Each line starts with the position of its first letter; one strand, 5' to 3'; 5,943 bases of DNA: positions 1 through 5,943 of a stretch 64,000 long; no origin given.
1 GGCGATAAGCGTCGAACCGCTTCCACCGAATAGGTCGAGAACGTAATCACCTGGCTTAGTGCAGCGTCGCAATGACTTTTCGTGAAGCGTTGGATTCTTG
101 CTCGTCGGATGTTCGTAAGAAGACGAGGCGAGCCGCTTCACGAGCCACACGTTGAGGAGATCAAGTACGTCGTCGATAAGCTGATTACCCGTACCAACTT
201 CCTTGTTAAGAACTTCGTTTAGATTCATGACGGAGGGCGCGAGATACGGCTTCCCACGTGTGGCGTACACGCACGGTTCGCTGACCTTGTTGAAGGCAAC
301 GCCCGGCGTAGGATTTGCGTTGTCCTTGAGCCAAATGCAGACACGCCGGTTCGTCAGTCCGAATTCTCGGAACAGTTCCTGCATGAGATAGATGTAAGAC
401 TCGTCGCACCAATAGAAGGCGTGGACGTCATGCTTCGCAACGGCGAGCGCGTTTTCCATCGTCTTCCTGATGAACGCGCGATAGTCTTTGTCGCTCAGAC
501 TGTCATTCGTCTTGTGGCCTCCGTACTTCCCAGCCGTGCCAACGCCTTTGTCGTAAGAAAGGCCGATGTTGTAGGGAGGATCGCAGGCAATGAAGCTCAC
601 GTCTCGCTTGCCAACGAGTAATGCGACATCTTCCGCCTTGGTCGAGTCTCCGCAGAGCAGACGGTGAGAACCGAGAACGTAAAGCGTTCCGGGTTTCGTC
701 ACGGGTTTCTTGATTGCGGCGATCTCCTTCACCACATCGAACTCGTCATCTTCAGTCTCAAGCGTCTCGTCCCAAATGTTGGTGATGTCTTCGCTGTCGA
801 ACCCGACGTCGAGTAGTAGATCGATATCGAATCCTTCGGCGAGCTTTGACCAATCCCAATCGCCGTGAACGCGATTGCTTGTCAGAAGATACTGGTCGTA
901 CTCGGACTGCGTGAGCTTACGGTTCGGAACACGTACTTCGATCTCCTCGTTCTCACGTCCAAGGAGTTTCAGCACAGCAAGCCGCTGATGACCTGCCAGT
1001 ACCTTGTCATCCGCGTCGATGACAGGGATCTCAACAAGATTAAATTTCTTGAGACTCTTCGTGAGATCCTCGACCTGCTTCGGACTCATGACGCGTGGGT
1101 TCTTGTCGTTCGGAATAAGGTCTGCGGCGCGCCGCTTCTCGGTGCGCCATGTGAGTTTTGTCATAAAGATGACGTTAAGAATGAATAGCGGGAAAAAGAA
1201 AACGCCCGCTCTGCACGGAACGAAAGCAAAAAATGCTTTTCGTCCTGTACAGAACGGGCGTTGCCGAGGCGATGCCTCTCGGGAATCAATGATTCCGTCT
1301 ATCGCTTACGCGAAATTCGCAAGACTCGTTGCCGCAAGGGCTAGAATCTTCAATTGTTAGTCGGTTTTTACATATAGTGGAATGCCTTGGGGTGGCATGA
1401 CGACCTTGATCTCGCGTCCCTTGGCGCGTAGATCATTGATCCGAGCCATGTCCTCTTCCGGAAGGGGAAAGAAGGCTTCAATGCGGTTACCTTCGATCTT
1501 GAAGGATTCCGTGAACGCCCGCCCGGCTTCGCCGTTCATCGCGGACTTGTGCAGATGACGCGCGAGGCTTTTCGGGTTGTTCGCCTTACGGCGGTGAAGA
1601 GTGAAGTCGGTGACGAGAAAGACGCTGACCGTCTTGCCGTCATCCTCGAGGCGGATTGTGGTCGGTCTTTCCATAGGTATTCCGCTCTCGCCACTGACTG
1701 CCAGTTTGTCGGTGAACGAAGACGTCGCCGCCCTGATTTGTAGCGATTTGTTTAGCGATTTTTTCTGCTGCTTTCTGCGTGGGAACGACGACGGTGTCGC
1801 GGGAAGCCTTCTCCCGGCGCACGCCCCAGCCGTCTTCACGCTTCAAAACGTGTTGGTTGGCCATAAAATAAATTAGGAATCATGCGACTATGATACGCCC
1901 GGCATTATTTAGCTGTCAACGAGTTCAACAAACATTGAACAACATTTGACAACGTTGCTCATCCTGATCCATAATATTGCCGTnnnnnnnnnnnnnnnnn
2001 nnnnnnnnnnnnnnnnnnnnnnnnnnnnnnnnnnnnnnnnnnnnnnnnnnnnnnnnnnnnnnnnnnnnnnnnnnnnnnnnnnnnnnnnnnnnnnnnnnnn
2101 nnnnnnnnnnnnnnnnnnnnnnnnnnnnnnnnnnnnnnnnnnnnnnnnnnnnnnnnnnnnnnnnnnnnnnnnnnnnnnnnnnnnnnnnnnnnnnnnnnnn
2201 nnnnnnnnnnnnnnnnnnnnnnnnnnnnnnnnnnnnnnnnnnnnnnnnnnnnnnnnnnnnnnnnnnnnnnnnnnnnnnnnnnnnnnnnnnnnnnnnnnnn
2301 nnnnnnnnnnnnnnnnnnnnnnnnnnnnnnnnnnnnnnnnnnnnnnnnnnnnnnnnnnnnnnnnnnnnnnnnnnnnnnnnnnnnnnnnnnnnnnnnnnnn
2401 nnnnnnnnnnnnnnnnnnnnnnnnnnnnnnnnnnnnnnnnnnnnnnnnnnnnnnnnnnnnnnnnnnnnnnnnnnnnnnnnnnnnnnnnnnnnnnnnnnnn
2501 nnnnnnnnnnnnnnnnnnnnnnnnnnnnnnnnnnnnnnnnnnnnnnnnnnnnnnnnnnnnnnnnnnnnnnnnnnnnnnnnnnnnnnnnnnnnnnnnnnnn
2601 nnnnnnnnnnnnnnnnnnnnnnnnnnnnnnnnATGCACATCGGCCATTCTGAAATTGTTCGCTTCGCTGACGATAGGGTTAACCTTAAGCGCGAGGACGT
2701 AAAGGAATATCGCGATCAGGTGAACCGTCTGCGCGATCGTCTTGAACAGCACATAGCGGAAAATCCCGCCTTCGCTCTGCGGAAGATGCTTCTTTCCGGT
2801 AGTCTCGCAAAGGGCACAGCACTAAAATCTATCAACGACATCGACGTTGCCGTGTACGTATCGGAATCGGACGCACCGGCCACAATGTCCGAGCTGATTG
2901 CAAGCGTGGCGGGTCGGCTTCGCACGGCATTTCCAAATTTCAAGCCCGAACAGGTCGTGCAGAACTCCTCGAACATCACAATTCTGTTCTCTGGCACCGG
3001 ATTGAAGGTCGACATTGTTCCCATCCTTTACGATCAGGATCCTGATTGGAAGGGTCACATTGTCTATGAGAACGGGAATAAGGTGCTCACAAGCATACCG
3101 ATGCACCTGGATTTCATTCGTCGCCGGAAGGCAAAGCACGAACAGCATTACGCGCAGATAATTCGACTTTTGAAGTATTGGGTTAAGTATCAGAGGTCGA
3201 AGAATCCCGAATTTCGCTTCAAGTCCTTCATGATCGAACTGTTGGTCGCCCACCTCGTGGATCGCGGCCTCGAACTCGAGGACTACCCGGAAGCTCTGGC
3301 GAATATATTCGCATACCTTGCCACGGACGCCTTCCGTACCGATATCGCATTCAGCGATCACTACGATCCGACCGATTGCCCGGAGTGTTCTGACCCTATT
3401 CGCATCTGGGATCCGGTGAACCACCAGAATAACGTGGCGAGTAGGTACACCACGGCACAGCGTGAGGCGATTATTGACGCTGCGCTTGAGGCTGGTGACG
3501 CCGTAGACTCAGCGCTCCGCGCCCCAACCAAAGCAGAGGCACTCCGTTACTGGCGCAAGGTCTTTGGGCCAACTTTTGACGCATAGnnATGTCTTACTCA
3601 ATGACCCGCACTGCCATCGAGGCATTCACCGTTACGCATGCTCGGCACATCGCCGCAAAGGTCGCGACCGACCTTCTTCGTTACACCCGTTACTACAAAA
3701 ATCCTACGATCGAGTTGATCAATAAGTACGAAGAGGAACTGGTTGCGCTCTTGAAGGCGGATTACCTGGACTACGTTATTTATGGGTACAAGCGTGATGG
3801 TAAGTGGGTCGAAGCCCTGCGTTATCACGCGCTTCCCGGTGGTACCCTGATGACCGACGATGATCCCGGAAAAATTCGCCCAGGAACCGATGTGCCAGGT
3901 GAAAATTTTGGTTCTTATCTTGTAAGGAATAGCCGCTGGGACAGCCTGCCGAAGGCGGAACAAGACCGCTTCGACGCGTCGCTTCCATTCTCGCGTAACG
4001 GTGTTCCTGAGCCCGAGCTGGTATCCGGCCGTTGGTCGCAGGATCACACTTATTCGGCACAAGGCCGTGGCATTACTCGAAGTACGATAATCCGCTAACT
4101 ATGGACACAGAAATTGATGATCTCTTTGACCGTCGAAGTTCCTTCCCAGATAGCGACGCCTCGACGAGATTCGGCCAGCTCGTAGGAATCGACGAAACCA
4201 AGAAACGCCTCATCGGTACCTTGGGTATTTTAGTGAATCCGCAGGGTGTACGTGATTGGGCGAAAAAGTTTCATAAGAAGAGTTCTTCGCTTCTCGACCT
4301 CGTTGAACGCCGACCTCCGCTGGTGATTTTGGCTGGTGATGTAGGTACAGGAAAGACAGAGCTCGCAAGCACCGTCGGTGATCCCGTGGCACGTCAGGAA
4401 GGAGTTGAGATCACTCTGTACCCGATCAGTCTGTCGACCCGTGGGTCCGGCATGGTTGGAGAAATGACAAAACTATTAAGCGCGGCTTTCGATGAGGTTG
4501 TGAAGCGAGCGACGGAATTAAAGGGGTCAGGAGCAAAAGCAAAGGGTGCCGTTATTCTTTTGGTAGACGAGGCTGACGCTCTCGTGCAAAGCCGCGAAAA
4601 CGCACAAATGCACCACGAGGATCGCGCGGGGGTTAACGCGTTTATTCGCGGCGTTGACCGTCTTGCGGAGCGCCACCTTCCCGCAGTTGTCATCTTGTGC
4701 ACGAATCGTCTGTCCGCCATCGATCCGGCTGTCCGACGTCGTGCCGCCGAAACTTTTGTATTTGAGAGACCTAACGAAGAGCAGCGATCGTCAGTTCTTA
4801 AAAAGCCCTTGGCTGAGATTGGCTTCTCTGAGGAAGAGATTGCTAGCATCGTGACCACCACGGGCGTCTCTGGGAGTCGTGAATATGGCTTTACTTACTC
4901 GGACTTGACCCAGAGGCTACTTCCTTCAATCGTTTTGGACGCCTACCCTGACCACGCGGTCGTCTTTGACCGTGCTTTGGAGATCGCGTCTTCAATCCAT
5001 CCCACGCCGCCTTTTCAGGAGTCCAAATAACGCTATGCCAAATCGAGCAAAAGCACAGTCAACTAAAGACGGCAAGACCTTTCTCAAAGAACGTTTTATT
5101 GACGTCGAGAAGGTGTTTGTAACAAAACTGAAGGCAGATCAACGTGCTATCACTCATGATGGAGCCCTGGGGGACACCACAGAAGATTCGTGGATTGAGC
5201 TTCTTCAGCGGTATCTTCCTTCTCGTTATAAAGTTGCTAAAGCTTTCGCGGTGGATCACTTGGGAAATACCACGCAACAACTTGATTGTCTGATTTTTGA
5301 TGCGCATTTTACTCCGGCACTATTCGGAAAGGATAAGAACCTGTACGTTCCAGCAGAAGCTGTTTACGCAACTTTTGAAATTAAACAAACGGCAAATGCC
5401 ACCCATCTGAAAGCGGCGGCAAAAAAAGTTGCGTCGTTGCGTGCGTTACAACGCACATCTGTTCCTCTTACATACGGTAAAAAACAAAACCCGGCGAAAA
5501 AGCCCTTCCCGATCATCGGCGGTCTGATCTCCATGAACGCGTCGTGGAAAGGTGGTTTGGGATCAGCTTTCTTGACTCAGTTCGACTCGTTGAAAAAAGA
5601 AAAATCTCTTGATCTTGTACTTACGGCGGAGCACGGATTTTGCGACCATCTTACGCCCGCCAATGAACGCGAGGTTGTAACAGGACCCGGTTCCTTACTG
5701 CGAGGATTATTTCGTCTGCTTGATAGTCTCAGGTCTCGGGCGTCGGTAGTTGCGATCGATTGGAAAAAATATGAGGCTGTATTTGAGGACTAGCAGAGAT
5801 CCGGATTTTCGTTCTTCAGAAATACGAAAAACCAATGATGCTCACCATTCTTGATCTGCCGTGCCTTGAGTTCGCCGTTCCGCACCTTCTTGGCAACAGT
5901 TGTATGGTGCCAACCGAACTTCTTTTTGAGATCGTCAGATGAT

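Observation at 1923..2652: LexA-like S24 autoprotease repressor directly upstream of, and overlapping, the CBASS operon, with a palindromic operator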

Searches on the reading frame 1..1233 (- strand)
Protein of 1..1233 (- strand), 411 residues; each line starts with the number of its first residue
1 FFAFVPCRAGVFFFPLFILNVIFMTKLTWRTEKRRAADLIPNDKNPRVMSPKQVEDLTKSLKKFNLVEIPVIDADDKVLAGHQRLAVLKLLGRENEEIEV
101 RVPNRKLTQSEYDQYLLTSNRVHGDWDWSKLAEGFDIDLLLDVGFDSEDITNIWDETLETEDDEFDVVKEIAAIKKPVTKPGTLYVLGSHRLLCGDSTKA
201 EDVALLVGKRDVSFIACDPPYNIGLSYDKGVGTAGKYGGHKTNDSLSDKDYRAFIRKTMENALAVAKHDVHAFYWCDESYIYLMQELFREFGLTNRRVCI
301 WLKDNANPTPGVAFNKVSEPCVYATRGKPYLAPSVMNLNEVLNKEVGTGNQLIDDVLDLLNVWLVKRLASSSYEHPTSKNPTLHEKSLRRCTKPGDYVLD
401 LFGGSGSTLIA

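Call 54: search_protein_families(library=pfam, proteins=[window:1-1233:-], max_evalue=0.01)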
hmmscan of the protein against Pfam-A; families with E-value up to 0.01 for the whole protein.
window:1-1233:- (411 aa): 1 family
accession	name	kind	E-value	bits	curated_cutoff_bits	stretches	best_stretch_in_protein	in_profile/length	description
PF01555.25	N6_N4_Mtase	-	1.1e-21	78.2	26.7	1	212-411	1-198/221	DNA methylase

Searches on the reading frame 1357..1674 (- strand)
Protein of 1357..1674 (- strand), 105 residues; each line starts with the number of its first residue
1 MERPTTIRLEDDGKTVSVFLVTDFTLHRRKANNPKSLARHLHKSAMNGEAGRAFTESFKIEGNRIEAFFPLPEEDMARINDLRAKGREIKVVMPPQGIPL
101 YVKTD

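Call 53: search_protein_families(library=phrogs, proteins=[window:1357-1674:-], max_evalue=0.001)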
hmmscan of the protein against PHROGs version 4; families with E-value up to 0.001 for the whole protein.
window:1357-1674:- (105 aa): 0 families

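Call 54: search_protein_families(library=pfam, proteins=[window:1357-1674:-], max_evalue=0.01)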
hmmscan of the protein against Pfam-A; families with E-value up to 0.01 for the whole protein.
window:1357-1674:- (105 aa): 0 families

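Call 67: search_solved_structures(query=window:1357-1674:-, max_evalue=1)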
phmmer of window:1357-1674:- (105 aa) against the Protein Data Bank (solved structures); distinct sequences matched with E-value up to 1: 1.
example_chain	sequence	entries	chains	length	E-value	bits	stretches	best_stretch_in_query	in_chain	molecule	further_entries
7qiw_r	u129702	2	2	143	0.53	13.9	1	5-91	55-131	Ribosomal_L28e domain-containing protein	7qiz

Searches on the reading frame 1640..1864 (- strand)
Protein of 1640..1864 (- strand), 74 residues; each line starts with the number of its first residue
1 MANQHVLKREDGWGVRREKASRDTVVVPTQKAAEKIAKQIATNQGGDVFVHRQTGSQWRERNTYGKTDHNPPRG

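Call 3: search_protein_families(library=pfam, proteins=[window:1640-1864:-], max_evalue=0.01)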
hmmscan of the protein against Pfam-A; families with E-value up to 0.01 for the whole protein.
window:1640-1864:- (74 aa): 1 family
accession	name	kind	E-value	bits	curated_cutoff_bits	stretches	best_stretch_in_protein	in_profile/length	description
PF09954.14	DUF2188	-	5.3e-16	59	22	1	4-64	1-62/62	Uncharacterized protein conserved in bacteria (DUF2188)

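Call 4: search_protein_families(library=padloc, proteins=[window:1640-1864:-], max_evalue=0.01)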
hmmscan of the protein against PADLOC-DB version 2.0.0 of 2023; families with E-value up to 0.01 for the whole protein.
window:1640-1864:- (74 aa): 2 families
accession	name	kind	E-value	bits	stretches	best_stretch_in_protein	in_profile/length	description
PDLC04942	PDC-S16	-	1.2e-20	72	1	1-74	1-75/75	-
PDLC04941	PDC-S16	-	1.9e-19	68.2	1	1-73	1-74/75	-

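Call 53: search_protein_families(library=phrogs, proteins=[window:1640-1864:-], max_evalue=0.001)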
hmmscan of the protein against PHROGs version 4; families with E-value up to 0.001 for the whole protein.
window:1640-1864:- (74 aa): 1 family
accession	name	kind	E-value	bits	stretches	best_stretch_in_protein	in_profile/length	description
phrog_3220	-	unknown function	2.4e-16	60.8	1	3-71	4-72/74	-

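Call 66: search_solved_structures(query=window:1640-1864:-, max_evalue=1)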
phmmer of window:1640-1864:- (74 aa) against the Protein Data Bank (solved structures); distinct sequences matched with E-value up to 1: 0.

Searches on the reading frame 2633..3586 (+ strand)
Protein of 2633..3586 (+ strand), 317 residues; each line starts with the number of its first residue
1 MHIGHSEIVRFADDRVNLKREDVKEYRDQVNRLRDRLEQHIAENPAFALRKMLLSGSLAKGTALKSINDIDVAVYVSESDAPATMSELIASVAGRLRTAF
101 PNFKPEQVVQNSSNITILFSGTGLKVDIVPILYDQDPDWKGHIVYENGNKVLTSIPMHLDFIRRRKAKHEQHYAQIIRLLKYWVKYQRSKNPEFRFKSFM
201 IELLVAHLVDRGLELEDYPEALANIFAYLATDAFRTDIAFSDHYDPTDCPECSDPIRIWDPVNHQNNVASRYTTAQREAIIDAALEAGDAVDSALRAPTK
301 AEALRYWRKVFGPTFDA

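Call 3: search_protein_families(library=pfam, proteins=[window:2633-3586:+], max_evalue=0.01)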
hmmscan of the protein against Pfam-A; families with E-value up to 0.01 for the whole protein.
window:2633-3586:+ (317 aa): 3 families
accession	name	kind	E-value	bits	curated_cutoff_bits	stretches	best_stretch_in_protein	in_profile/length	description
PF18144.7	SMODS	-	8.4e-08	33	26.5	1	10-136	9-135/164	Second Messenger Oligonucleotide or Dinucleotide Synthetase domain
PF01909.29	NTP_transf_2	-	2.1e-05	25.2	21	1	50-134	15-77/93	Nucleotidyltransferase domain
PF18765.7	Polbeta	-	0.0046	17.5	26.9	0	49-92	13-55/93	Polymerase beta, Nucleotidyltransferase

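Call 4: search_protein_families(library=padloc, proteins=[window:2633-3586:+], max_evalue=0.01)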
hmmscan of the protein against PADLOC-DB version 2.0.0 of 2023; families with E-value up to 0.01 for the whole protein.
window:2633-3586:+ (317 aa): 35 families (the best 25 are shown)
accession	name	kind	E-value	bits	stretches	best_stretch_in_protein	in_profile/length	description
PDLC00808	Cyclase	-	2.4e-127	422.7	1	1-316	3-323/325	oligonucleotide-cyclase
PDLC00791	Cyclase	-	6.2e-30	102.5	1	16-315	20-338/345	oligonucleotide-cyclase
PDLC00823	Cyclase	-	1.3e-29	101.8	2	24-231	24-215/285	oligonucleotide-cyclase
PDLC00803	Cyclase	-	3.1e-28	97.1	1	18-310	11-251/253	oligonucleotide-cyclase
PDLC00822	Cyclase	-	1.8e-19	68.3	2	160-315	204-342/375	oligonucleotide-cyclase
PDLC00793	Cyclase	-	7.2e-19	66.2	1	9-316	8-298/462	oligonucleotide-cyclase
PDLC00776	Cyclase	-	8.2e-19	66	1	25-249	21-229/287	oligonucleotide-cyclase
PDLC00773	Cyclase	-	3.5e-18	64.3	1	31-316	29-295/334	oligonucleotide-cyclase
PDLC00802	Cyclase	-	1.4e-17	61.9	2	100-232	132-264/332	oligonucleotide-cyclase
PDLC00809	Cyclase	-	2e-16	58.5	1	27-315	22-292/295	oligonucleotide-cyclase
PDLC00818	Cyclase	-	9.7e-16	56.2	2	126-316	134-293/322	oligonucleotide-cyclase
PDLC00774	Cyclase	-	6.9e-14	49.7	1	8-315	8-285/316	oligonucleotide-cyclase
PDLC00796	Cyclase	-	1.7e-13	48.7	1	14-233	10-229/432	oligonucleotide-cyclase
PDLC00787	Cyclase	-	4.9e-13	47.1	1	10-316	9-302/333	oligonucleotide-cyclase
PDLC00810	Cyclase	-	9.9e-12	43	1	52-314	49-295/335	oligonucleotide-cyclase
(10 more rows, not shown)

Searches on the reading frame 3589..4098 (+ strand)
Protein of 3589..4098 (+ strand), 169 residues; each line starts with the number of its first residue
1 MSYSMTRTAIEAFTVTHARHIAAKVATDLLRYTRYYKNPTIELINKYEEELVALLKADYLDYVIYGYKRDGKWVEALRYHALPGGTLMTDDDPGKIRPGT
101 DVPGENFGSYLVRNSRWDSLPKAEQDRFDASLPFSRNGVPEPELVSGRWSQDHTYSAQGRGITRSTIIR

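Call 3: search_protein_families(library=pfam, proteins=[window:3589-4098:+], max_evalue=0.01)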
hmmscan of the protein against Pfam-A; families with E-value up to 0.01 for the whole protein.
window:3589-4098:+ (169 aa): 1 family
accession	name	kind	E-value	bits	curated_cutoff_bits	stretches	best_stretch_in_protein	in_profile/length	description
PF18138.6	bacHORMA_1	-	2.2e-49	168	35.6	1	2-167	2-168/169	Bacterial HORMA domain family 1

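Call 4: search_protein_families(library=padloc, proteins=[window:3589-4098:+], max_evalue=0.01)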
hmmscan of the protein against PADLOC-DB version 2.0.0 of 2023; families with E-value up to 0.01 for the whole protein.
window:3589-4098:+ (169 aa): 4 families
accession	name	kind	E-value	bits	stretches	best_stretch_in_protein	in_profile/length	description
PDLC00884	HORMA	-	3.4e-63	210.6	1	1-167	1-168/171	HORMA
PDLC00880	HORMA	-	7.1e-48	160.9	1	1-166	1-163/167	HORMA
PDLC00886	HORMA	-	1e-06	26.8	1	4-98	2-96/164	HORMA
PDLC00879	HORMA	-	0.00017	19.4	1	6-133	4-133/169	HORMA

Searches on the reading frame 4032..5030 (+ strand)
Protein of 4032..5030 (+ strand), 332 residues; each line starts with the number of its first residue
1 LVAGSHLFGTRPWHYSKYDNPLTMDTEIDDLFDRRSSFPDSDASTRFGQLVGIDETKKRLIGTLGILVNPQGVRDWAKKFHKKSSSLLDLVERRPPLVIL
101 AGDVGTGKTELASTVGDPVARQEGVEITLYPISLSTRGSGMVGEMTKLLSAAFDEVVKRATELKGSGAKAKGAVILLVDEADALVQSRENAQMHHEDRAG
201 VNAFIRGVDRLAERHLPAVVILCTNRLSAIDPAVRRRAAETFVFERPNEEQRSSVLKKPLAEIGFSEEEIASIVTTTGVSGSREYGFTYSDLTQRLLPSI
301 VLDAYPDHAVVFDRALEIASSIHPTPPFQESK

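Call 3: search_protein_families(library=pfam, proteins=[window:4032-5030:+], max_evalue=0.01)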
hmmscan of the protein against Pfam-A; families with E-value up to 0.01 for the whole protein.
window:4032-5030:+ (332 aa): 7 families
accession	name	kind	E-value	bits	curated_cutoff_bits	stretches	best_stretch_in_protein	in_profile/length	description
PF00004.35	AAA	-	5.8e-17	62.8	21.2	1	98-244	1-129/131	ATPase family associated with various cellular activities (AAA)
PF05729.18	NACHT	-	4.9e-05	23.7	26.7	1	97-240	2-142/167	NACHT domain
PF13401.12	AAA_22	-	0.00023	21.9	27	1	95-190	5-97/130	AAA domain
PF13191.12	AAA_16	-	0.00031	21.7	32.6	1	90-217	15-133/167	AAA ATPase domain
PF06414.18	Zeta_toxin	-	0.0036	17.2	22.3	1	93-125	14-46/199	Zeta toxin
PF13604.12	AAA_30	-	0.0045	17.2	27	1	96-186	19-102/191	AAA domain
PF13481.12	AAA_25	-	0.0084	16.2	27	0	97-222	35-149/195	AAA domain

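Call 4: search_protein_families(library=padloc, proteins=[window:4032-5030:+], max_evalue=0.01)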
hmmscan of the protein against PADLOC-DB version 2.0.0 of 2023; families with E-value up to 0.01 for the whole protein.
window:4032-5030:+ (332 aa): 7 families
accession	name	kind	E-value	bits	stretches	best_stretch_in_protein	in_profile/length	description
PDLC00914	TRIP13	-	1.1e-130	433.5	1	27-331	3-301/302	TRIP13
PDLC02196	IetA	-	3.7e-16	57.5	1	82-281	109-287/374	-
PDLC00915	TRIP13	-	2.8e-15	54.5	1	97-277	65-241/302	TRIP13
PDLC02195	IetA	-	2.7e-12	44.7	1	173-282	196-303/395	-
PDLC04232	IetA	-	2.9e-07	28.2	1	98-266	119-265/330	-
PDLC04140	mad8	-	0.00044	17.9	0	159-236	180-243/314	mads_8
PDLC01729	typeIV_DinG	-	0.0025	14.6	1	171-264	220-308/666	Csf4_0_IVA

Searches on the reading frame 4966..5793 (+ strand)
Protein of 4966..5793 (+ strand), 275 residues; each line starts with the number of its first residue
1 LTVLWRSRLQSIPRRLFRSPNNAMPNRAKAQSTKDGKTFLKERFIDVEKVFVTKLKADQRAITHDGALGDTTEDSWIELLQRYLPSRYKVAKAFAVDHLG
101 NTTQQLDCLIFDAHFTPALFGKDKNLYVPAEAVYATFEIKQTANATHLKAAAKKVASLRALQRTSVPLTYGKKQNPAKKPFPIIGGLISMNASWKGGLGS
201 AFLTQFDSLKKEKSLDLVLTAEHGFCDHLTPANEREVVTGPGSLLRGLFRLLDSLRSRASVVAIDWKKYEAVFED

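Call 3: search_protein_families(library=pfam, proteins=[window:4966-5793:+], max_evalue=0.01)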
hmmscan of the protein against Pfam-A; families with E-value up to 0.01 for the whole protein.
window:4966-5793:+ (275 aa): 1 family
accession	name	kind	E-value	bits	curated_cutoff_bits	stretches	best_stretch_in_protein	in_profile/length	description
PF20247.3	DUF6602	-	3.1e-28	98.2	27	1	59-161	4-104/104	Domain of unknown function (DUF6602)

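Call 4: search_protein_families(library=padloc, proteins=[window:4966-5793:+], max_evalue=0.01)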
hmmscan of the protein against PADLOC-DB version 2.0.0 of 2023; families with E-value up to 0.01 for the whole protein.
window:4966-5793:+ (275 aa): 3 families
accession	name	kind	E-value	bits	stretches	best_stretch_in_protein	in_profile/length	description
PDLC00745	Effector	-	6.4e-72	240.1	1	37-273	4-240/244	Endonuclease (NucC)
PDLC01051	NucC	-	1.3e-48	163.8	1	28-274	2-240/243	NucC nuclease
PDLC01495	PD_DExK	-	7.7e-32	107.6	1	42-161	5-123/123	"CAS-I,CAS-II,CAS-III,CAS-IV,CAS-V,CAS-VI; associated"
